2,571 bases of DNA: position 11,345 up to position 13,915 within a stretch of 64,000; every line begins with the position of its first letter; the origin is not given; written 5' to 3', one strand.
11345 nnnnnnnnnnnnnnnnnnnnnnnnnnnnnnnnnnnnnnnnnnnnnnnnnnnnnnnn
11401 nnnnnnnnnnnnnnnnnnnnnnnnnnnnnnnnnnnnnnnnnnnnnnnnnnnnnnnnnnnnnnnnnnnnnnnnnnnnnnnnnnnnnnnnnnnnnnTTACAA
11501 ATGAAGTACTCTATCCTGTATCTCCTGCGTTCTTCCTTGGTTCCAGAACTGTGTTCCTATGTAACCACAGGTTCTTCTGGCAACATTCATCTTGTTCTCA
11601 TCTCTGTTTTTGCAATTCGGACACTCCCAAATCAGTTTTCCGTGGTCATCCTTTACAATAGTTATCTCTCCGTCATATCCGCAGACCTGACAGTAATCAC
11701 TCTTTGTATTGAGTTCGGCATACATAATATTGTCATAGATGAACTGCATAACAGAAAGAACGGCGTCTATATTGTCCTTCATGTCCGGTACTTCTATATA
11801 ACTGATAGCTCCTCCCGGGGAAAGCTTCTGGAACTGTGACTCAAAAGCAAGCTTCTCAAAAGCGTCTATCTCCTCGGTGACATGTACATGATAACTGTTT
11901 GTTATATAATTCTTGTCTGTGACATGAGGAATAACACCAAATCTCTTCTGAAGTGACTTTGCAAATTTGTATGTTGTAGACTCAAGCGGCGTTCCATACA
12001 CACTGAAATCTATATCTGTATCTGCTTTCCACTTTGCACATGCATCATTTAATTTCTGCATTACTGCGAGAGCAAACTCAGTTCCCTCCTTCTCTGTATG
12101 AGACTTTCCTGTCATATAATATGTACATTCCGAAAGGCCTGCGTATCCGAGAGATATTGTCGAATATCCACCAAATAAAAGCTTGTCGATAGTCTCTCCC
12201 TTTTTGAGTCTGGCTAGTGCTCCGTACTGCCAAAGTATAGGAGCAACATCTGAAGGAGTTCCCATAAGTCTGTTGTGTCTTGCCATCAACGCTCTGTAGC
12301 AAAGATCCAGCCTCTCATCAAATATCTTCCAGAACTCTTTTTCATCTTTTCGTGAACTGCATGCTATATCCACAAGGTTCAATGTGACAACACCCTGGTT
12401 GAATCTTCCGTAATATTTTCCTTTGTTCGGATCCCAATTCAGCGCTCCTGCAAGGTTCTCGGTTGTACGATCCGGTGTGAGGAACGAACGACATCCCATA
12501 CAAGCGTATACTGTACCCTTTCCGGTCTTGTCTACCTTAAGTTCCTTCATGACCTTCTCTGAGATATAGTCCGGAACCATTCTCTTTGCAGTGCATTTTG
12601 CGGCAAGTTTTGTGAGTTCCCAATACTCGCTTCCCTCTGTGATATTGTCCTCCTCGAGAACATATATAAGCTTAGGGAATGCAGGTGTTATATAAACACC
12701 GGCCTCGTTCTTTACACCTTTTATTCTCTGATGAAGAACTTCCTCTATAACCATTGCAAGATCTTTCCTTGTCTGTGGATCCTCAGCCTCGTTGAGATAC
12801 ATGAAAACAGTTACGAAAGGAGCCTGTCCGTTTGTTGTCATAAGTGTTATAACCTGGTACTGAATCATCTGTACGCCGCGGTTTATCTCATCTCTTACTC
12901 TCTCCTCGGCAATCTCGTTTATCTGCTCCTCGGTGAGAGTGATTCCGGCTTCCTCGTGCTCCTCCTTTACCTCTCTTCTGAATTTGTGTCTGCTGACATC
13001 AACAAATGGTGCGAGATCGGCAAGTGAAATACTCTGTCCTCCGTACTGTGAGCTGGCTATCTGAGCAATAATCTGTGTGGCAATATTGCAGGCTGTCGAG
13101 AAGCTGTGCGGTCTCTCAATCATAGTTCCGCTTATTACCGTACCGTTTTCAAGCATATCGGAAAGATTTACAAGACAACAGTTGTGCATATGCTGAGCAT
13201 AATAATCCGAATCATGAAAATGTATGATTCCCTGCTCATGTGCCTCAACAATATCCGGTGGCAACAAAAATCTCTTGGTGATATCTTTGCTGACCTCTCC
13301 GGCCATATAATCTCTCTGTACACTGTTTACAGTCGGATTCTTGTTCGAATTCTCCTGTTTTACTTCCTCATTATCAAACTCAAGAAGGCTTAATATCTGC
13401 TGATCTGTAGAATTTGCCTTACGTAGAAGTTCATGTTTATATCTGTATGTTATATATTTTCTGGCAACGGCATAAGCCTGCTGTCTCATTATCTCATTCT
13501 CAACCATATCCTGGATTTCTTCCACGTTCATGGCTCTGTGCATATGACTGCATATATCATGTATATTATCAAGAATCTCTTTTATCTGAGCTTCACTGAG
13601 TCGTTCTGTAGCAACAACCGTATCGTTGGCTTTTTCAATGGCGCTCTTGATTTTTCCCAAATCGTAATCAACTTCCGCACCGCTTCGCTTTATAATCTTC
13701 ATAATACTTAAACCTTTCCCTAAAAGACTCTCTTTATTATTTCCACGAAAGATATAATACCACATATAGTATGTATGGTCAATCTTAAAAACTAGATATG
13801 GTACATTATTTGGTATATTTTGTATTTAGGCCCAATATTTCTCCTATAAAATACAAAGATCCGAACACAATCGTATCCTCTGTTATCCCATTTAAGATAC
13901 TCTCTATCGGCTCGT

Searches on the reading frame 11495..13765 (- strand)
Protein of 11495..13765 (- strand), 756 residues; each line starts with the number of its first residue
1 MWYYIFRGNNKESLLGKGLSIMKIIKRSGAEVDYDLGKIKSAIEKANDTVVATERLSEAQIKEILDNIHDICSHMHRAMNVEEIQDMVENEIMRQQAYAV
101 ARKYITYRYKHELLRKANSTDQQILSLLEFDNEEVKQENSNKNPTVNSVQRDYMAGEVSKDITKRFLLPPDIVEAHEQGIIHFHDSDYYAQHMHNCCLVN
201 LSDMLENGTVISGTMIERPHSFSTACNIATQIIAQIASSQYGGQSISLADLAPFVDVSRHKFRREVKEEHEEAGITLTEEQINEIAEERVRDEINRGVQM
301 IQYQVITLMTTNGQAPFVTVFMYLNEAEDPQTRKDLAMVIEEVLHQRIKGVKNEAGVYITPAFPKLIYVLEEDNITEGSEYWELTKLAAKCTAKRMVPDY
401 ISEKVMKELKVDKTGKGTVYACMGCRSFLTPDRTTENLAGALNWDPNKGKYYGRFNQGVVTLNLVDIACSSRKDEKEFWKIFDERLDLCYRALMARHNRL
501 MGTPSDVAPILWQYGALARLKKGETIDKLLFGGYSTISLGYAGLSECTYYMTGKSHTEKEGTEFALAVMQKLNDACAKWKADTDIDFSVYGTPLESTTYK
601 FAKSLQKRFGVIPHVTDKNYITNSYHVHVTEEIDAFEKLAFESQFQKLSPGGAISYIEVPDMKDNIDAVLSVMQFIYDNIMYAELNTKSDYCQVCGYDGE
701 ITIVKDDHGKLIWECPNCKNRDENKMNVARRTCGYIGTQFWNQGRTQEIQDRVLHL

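Call 5: search_protein_families(library=pfam, proteins=[window:11495-13765:-], max_evalue=0.01)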
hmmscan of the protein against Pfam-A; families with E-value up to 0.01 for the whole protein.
window:11495-13765:- (756 aa): 3 families
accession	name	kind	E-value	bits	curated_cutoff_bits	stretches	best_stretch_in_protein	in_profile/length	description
PF13597.11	NRDD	-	3.3e-195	650.4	26.2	1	138-755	1-562/562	Anaerobic ribonucleoside-triphosphate reductase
PF01228.26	Gly_radical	-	4.6e-20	72.6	22.2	1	630-737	2-103/106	Glycine radical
PF03477.21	ATP-cone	-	5.3e-20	72.2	25.8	1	22-112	1-87/88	ATP cone domain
